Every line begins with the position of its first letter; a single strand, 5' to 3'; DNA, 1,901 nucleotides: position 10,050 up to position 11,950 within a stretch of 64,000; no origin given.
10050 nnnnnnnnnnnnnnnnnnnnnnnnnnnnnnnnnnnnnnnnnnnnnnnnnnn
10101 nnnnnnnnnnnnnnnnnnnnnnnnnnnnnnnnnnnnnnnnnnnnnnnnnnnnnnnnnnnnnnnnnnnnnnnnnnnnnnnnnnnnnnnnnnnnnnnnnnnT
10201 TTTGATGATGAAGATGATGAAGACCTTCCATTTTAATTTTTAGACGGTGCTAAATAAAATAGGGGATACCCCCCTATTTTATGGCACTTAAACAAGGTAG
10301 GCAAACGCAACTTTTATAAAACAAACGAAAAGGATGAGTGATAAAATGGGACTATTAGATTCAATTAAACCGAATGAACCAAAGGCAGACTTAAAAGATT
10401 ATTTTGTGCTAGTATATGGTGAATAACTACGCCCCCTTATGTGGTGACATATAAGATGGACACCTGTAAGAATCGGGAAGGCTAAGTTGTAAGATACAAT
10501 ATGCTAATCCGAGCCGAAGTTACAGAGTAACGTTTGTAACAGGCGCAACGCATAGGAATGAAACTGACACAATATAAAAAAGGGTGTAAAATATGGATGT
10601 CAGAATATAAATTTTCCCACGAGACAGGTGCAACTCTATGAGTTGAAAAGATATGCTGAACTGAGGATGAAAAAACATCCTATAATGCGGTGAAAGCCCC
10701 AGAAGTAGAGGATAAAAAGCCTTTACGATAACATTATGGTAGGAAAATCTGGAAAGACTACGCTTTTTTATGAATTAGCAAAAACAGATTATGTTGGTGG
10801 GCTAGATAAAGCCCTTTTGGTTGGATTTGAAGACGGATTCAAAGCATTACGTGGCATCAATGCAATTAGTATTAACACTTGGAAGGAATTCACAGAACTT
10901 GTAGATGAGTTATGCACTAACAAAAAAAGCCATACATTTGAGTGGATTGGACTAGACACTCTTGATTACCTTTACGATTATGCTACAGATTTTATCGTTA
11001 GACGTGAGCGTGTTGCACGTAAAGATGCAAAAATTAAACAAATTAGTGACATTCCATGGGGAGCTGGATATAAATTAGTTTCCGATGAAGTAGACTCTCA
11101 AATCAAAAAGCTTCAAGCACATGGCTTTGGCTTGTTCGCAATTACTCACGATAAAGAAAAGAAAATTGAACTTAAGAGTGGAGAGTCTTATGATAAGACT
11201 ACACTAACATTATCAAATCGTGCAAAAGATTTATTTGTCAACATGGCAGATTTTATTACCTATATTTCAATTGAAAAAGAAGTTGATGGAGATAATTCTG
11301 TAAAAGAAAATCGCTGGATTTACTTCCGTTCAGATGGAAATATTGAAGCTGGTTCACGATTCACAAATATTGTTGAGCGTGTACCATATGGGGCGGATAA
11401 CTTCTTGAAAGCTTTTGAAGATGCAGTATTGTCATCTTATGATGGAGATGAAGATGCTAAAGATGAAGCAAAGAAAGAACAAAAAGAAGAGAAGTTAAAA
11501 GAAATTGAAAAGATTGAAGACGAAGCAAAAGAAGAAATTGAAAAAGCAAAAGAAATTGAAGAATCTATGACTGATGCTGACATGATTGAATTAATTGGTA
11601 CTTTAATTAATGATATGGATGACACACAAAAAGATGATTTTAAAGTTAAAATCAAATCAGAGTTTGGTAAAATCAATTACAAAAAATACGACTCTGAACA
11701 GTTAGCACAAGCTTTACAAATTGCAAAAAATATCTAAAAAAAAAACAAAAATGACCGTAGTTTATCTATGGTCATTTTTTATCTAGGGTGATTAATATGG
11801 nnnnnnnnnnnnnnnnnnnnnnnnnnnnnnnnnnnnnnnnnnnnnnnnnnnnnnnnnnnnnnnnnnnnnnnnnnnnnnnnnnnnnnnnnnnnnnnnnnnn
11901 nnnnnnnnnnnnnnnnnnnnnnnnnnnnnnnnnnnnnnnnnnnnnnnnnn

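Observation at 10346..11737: Sak4/RecA-like recombinase gene split through its Walker A motif by a 318-nt ORF-less intron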

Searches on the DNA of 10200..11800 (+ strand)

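Call 4: search_rna_families(source=window, start=10300, end=10850, threshold=evalue, max_evalue=10, show_alignments=3)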
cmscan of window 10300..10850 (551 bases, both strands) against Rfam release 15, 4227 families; matches with E-value up to 10: 2.
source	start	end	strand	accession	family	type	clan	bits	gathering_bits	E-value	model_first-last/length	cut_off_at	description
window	10474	10511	+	RF00028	Intron_gpI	Intron;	-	15.1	50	0.26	62-94/253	no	Group I catalytic intron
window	10774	10819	-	RF00032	Histone3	Cis-reg;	-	14.8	34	0.58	1-46/46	no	Histone 3' UTR stem-loop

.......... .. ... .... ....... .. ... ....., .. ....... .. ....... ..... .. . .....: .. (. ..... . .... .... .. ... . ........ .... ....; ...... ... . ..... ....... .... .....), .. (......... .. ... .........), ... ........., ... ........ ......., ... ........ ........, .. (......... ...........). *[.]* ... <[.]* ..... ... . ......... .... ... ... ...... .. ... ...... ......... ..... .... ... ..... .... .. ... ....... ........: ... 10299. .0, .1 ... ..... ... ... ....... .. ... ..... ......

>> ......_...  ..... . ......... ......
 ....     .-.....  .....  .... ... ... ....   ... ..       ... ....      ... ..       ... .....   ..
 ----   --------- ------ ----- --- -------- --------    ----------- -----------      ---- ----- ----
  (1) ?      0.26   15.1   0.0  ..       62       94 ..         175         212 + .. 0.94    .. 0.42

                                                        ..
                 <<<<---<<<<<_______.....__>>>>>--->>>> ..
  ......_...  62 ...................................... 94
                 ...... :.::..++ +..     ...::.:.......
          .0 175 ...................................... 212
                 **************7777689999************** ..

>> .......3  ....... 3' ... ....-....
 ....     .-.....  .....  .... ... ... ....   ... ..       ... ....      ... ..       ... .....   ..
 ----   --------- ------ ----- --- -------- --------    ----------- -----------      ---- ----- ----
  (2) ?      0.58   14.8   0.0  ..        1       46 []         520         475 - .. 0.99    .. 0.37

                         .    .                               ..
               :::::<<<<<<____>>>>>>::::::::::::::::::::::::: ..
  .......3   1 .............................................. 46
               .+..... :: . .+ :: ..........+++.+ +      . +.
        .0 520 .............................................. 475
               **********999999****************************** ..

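Call 5: search_dna_similar(query=window:10200-11800:+, collection=phages, mode=near, max_rows=30)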
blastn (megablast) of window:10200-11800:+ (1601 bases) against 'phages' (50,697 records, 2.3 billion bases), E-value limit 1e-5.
Records with a match: 12; places in all: 13; records where one place covers at least 80% of the query: 0.
Best place of each record, by identity: >=99% 11; 90-95% 1.
By first word of the organism name: Staphylococcus 8; Clostridioides 2; Alicyclobacillus 1; Arcanobacterium 1.
By host as written in the record: Mammaliicoccus sciuri C6854 3; Clostridioides sp. ES-S-0107-01 1; Alicyclobacillus acidoterrestris MMB007 1; Arcanobacterium sp. 1; Staphylococcus aureus 1; - 1; Staphylococcus epidermidis S414 1; Staphylococcus pseudintermedius 1; and 2 more.
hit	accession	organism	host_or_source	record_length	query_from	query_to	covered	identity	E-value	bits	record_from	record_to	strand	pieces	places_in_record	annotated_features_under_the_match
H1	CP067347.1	Clostridioides phage ES-S-0107-01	Clostridioides sp. ES-S-0107-01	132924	502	543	3%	92.9%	7e-7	62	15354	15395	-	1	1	record has no annotation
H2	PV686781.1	Alicyclobacillus phage MMB025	Alicyclobacillus acidoterrestris MMB007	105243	502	535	2%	100.0%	2e-7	64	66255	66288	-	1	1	hypothetical protein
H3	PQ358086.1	Arcanobacterium phage TPWB06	Arcanobacterium sp.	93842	502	534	2%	100.0%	7e-7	62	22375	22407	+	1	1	none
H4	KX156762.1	Staphylococcus phage vB_SauS_IMEP5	Staphylococcus aureus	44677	502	534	2%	100.0%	7e-7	62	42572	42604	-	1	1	hypothetical protein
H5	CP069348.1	Clostridioides phage pCD1602_4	water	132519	502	534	2%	100.0%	7e-7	62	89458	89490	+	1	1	record has no annotation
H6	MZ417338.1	Staphylococcus phage PG-2021_4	Mammaliicoccus sciuri C6854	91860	502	534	2%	100.0%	7e-7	62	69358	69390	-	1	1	record has no annotation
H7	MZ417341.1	Staphylococcus phage PG-2021_67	Mammaliicoccus sciuri C6854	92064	502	534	2%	100.0%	7e-7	62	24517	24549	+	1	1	record has no annotation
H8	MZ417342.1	Staphylococcus phage PG-2021_68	Mammaliicoccus sciuri C6854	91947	502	534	2%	100.0%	7e-7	62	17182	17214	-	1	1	record has no annotation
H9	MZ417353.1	Staphylococcus phage PG-2021_93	Staphylococcus epidermidis S414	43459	502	534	2%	100.0%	7e-7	62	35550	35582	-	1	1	record has no annotation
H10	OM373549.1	Staphylococcus phage vB_SpsS-DH5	Staphylococcus pseudintermedius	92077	502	534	2%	100.0%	7e-7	62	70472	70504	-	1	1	record has no annotation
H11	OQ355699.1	Staphylococcus phage vB_SepS_BE20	Staphylococcus epidermidis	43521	502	534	2%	100.0%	7e-7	62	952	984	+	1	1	hypothetical protein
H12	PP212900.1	Staphylococcus phage PT1-1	Staphylococcus chromogenes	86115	502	534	2%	100.0%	7e-7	62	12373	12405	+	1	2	hypothetical protein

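Call 6: search_dna_similar(query=window:10400-10760:+, collection=phages, mode=distant, max_rows=60, max_evalue=0.001)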
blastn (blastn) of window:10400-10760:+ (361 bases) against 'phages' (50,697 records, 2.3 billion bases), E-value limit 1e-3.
Records with a match: 47; places in all: 50; records where one place covers at least 80% of the query: 0.
Best place of each record, by identity: >=99% 10; 95-99% 15; 90-95% 15; 80-90% 5; 60-80% 2.
By first word of the organism name: Staphylococcus 30; Clostridium 9; Clostridioides 3; Bacillus 1; Caldibacillus 1; bajarodcaudo 1; Alicyclobacillus 1; Arcanobacterium 1.
By host as written in the record: Staphylococcus sp. 13; Clostridium perfringens 4; - 3; Staphylococcus aureus 3; Mammaliicoccus sciuri C6854 3; Clostridium botulinum type C strain C-Stockholm 2; Staphylococcus epidermidis 2; Clostridium butyricum BSC452 1; and 16 more.
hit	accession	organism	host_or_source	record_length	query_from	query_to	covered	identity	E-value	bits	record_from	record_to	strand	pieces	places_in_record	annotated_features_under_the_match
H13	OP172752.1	Clostridium phage CB452P1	Clostridium butyricum BSC452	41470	202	361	44%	74.4%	3e-14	84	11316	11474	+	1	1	hypothetical protein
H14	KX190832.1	Bacillus phage vB_BtS_BMBtp13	Bacillus thuringiensis BGSC 4R1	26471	246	334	25%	86.5%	3e-21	107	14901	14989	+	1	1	none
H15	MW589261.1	Staphylococcus phage vB-SscS-F1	Mammaliicoccus sciuri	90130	242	342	28%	73.8%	6e-5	54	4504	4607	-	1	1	hypothetical protein | major tail protein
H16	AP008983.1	Clostridium phage c-st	Clostridium botulinum type C strain ...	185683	293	338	13%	87.0%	5e-6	57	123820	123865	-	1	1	none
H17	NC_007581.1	Clostridium phage c-st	Clostridium botulinum type C strain ...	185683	293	338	13%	87.0%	5e-6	57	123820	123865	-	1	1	none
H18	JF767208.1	Clostridium phage phiCP13O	Clostridium perfringens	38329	302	344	12%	90.7%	4e-7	61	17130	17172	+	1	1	phage-related minor tail protein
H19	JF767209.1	Clostridium phage phiCP34O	Clostridium perfringens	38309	302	344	12%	90.7%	4e-7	61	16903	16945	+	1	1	phage-related minor tail protein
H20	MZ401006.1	Clostridium phage CPQ4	Clostridium perfringens JCM 1290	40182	302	344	12%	90.7%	4e-7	61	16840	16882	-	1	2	tail length-measure protein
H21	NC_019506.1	Clostridium phage phiCP13O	Clostridium perfringens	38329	302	344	12%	90.7%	4e-7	61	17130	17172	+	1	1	tail length tape measure protein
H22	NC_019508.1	Clostridium phage phiCP34O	Clostridium perfringens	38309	302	344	12%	90.7%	4e-7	61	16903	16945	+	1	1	tail length tape measure protein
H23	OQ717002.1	Clostridium phage vB_CpeS-17DYC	Clostridium perfringens 012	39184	302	344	12%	90.7%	4e-7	61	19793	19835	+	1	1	tail length tape-measure protein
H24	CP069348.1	Clostridioides phage pCD1602_4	water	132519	302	343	12%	92.9%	1e-7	64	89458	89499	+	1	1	record has no annotation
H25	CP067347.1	Clostridioides phage ES-S-0107-01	Clostridioides sp. ES-S-0107-01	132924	302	343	12%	92.9%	1e-7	64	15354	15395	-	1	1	record has no annotation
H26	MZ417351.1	Staphylococcus phage PG-2021_90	Staphylococcus epidermidis NCC 100655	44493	302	342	11%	90.2%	5e-6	57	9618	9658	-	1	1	record has no annotation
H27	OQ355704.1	Staphylococcus phage vB_SepS_BE28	Staphylococcus epidermidis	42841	302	342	11%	90.2%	5e-6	57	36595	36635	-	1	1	none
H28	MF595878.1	Caldibacillus phage CBP1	Caldibacillus debilis GB1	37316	293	334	12%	88.1%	6e-5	55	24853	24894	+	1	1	TMP repeat containing protein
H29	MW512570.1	Clostridioides phage CD1801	Clostridioides difficile CD1801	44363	302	341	11%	90.2%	6e-5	54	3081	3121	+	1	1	hypothetical protein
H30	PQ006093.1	bajarodcaudo virus 2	Neotoma bryanti feces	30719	302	340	11%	89.7%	6e-5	54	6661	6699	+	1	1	none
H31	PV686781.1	Alicyclobacillus phage MMB025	Alicyclobacillus acidoterrestris MMB007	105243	302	335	9%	100.0%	1e-7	63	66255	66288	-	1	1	hypothetical protein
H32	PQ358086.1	Arcanobacterium phage TPWB06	Arcanobacterium sp.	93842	302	334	9%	100.0%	4e-7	61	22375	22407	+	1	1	none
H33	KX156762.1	Staphylococcus phage vB_SauS_IMEP5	Staphylococcus aureus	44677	302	334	9%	100.0%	4e-7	61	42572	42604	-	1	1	hypothetical protein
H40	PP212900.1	Staphylococcus phage PT1-1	Staphylococcus chromogenes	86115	302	334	9%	100.0%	4e-7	61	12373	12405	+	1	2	hypothetical protein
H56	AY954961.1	Staphylococcus phage ROSA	-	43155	302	334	9%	93.9%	2e-4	52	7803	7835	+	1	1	none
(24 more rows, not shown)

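Call 13: get_annotated_region(hit=H13, flank=1500)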
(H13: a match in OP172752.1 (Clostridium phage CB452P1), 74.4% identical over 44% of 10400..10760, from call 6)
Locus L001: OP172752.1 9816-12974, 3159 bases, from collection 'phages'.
description: Clostridium phage CB452P1, partial genome.
organism: Clostridium phage CB452P1 (NCBI taxid 2968621)
taxonomy: Viruses; Duplodnaviria; Heunggongvirae; Uroviricota; Caudoviricetes
host: Clostridium butyricum BSC452; source: municipal sewage; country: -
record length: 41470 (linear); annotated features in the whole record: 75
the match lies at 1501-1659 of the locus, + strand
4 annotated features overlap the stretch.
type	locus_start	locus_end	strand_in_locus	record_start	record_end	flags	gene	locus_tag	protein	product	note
CDS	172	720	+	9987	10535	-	-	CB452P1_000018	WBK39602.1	hypothetical protein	FIG00522998: hypothetical protein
CDS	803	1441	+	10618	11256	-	-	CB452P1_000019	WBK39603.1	hypothetical protein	Phage protein (ACLAME 141)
CDS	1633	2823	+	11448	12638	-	-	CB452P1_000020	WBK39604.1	hypothetical protein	-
CDS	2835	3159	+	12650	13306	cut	-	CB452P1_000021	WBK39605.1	hypothetical protein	-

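Call 14: get_annotated_region(hit=H14, flank=1500)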
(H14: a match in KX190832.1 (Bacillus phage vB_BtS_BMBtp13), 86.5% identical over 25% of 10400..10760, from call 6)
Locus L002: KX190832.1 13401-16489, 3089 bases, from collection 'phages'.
description: Bacillus phage vB_BtS_BMBtp13, complete genome.
organism: Bacillus phage vB_BtS_BMBtp13 (NCBI taxid 1868825)
taxonomy: Viruses; Duplodnaviria; Heunggongvirae; Uroviricota; Caudoviricetes
host: Bacillus thuringiensis BGSC 4R1; source: -; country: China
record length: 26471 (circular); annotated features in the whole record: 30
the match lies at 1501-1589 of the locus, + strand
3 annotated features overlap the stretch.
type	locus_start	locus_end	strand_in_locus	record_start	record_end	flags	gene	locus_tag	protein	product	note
CDS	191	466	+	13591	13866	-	-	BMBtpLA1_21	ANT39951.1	tape measure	-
CDS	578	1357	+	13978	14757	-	-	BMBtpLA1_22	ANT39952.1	HNH nuclease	-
CDS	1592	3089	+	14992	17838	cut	-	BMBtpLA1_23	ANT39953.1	tape measure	-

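Call 15: get_annotated_region(hit=H18, flank=1500)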
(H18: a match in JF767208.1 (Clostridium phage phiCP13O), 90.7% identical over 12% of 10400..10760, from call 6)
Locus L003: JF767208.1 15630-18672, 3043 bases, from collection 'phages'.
description: Clostridium phage phi13O, complete genome.
organism: Clostridium phage phiCP13O (NCBI taxid 1042122)
taxonomy: Viruses; Duplodnaviria; Heunggongvirae; Uroviricota; Caudoviricetes
host: Clostridium perfringens; source: -; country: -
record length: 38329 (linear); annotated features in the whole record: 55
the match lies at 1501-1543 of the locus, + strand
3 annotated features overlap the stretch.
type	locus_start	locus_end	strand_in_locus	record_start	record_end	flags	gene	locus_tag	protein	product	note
CDS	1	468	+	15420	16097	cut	-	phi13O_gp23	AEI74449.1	phage-related minor tail protein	-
CDS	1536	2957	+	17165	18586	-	-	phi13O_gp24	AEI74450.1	phage-related minor tail protein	-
CDS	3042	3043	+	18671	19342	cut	-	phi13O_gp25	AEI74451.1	prophage antirepressor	-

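Call 16: get_annotated_region(hit=H28, flank=1500)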
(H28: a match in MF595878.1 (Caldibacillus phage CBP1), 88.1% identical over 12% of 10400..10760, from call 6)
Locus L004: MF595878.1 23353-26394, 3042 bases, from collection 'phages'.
description: Caldibacillus phage CBP1, complete genome.
organism: Caldibacillus phage CBP1 (NCBI taxid 2036768)
taxonomy: Viruses; Duplodnaviria; Heunggongvirae; Uroviricota; Caudoviricetes
host: Caldibacillus debilis GB1; source: eutrophic marsh; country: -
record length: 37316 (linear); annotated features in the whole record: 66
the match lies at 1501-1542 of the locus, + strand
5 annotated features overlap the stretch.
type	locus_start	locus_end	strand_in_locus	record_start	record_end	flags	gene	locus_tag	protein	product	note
CDS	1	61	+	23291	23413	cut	-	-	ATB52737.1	hypothetical protein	-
CDS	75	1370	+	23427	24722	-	-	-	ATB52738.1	hypothetical protein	-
CDS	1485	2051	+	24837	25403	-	-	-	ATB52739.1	TMP repeat containing protein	-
CDS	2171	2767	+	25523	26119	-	-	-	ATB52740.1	TMP repeat containing protein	-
CDS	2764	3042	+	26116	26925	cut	-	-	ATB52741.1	minor structural protein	-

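Call 17: get_annotated_region(hit=H33, flank=1500)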
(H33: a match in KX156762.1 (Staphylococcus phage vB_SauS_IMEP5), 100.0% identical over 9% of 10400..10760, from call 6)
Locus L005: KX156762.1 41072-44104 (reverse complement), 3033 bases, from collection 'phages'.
description: Staphylococcus phage vB_SauS_IMEP5, complete genome.
organism: Staphylococcus phage vB_SauS_IMEP5 (NCBI taxid 1852565)
taxonomy: Viruses; Duplodnaviria; Heunggongvirae; Uroviricota; Caudoviricetes
host: Staphylococcus aureus; source: -; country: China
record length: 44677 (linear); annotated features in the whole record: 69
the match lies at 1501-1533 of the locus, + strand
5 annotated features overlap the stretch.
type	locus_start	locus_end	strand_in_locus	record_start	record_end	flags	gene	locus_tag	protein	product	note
CDS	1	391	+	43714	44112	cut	-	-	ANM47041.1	terminase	-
CDS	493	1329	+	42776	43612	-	-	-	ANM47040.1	hypothetical protein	-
CDS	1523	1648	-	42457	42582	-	-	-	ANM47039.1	hypothetical protein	-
CDS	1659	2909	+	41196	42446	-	-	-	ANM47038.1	terminase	-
CDS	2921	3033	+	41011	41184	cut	-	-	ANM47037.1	hypothetical protein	-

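Call 18: get_annotated_region(hit=H40, flank=1500)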
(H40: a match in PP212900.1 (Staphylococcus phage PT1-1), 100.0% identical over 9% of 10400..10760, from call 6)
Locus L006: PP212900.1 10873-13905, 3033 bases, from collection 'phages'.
description: Staphylococcus phage PT1-1, complete genome.
organism: Staphylococcus phage PT1-1 (NCBI taxid 3117430)
taxonomy: Viruses; Duplodnaviria; Heunggongvirae; Uroviricota; Caudoviricetes; Sextaecvirus
host: Staphylococcus chromogenes; source: sewage; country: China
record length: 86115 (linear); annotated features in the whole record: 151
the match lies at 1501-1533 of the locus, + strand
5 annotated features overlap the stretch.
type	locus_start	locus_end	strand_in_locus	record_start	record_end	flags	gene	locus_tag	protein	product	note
CDS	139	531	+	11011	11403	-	-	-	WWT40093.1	hypothetical protein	rasttk_feature_creation_tool=/opt/patric-common/ runtime/bin/phanotate version Unknown; ...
CDS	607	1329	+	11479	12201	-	-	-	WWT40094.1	hypothetical protein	rasttk_feature_creation_tool=/opt/patric-common/ runtime/bin/phanotate version Unknown; ...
CDS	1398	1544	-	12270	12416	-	-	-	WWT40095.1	hypothetical protein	rasttk_feature_creation_tool=/opt/patric-common/ runtime/bin/phanotate version Unknown; ...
CDS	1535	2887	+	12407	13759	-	-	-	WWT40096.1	hypothetical protein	rasttk_feature_creation_tool=/opt/patric-common/ runtime/bin/phanotate version Unknown; ...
CDS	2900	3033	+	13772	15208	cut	-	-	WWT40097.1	hypothetical protein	rasttk_feature_creation_tool=/opt/patric-common/ runtime/bin/phanotate version Unknown; ...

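Call 19: get_annotated_region(hit=H56, flank=1500)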
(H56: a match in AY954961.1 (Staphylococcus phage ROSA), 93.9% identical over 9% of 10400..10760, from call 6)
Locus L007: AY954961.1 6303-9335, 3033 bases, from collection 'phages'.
description: Bacteriophage ROSA, complete genome.
organism: Staphylococcus phage ROSA (NCBI taxid 320843)
taxonomy: Viruses; Duplodnaviria; Heunggongvirae; Uroviricota; Caudoviricetes; Azeredovirinae; Phietavirus; Phietavirus ROSA
host: -; source: -; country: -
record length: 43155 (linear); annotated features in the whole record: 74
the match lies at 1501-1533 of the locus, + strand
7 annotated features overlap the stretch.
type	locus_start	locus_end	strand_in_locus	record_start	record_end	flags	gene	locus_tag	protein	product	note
CDS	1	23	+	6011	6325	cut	-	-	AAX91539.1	ORF047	ROSAORF047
CDS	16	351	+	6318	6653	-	-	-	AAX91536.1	ORF043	ROSAORF043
CDS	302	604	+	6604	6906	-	-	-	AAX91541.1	ORF049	ROSAORF049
CDS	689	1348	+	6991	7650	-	-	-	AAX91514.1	ORF019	ROSAORF019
CDS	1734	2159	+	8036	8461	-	-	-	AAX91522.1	ORF027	ROSAORF027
CDS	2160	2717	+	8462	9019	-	-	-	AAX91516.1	ORF021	ROSAORF021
CDS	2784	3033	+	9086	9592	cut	-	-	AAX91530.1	ORF036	ROSAORF036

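Call 20: get_annotated_region(hit=H31, flank=1500)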
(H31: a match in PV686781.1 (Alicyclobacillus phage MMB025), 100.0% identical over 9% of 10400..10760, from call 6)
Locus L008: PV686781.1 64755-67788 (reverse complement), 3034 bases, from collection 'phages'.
description: Alicyclobacillus phage MMB025, complete genome.
organism: Alicyclobacillus phage MMB025 (NCBI taxid 3425951)
taxonomy: Viruses
host: Alicyclobacillus acidoterrestris MMB007; source: -; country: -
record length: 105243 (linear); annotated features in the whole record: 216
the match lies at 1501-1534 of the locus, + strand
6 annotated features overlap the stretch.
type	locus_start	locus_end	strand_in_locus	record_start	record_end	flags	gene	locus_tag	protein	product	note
CDS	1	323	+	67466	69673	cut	-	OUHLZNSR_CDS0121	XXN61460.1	DNA polymerase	DNA, RNA and nucleotide metabolism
CDS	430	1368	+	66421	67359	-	-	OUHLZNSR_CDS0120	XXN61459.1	endonuclease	DNA, RNA and nucleotide metabolism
CDS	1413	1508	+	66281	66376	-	-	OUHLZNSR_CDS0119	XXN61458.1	hypothetical protein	-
CDS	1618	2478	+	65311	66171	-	-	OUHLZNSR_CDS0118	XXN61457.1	DNA polymerase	DNA, RNA and nucleotide metabolism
CDS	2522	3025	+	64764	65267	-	-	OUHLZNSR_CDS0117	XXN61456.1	dUTPase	DNA, RNA and nucleotide metabolism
CDS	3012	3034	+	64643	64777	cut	-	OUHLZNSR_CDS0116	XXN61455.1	hypothetical protein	-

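Call 21: get_annotated_region(hit=H32, flank=1500)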
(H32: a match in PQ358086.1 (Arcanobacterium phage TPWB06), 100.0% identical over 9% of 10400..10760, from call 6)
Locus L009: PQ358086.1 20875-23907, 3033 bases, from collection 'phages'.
description: Arcanobacterium phage TPWB06, complete genome.
organism: Arcanobacterium phage TPWB06 (NCBI taxid 3388604)
taxonomy: Viruses
host: Arcanobacterium sp.; source: Tabanus par; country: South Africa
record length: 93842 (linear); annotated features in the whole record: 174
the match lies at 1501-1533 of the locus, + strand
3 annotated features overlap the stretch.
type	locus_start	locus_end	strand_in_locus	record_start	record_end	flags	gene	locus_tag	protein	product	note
CDS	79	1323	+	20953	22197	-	-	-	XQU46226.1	hypothetical protein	-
CDS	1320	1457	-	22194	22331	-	-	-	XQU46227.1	hypothetical protein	-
CDS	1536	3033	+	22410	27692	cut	-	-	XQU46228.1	tail length tape measure protein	-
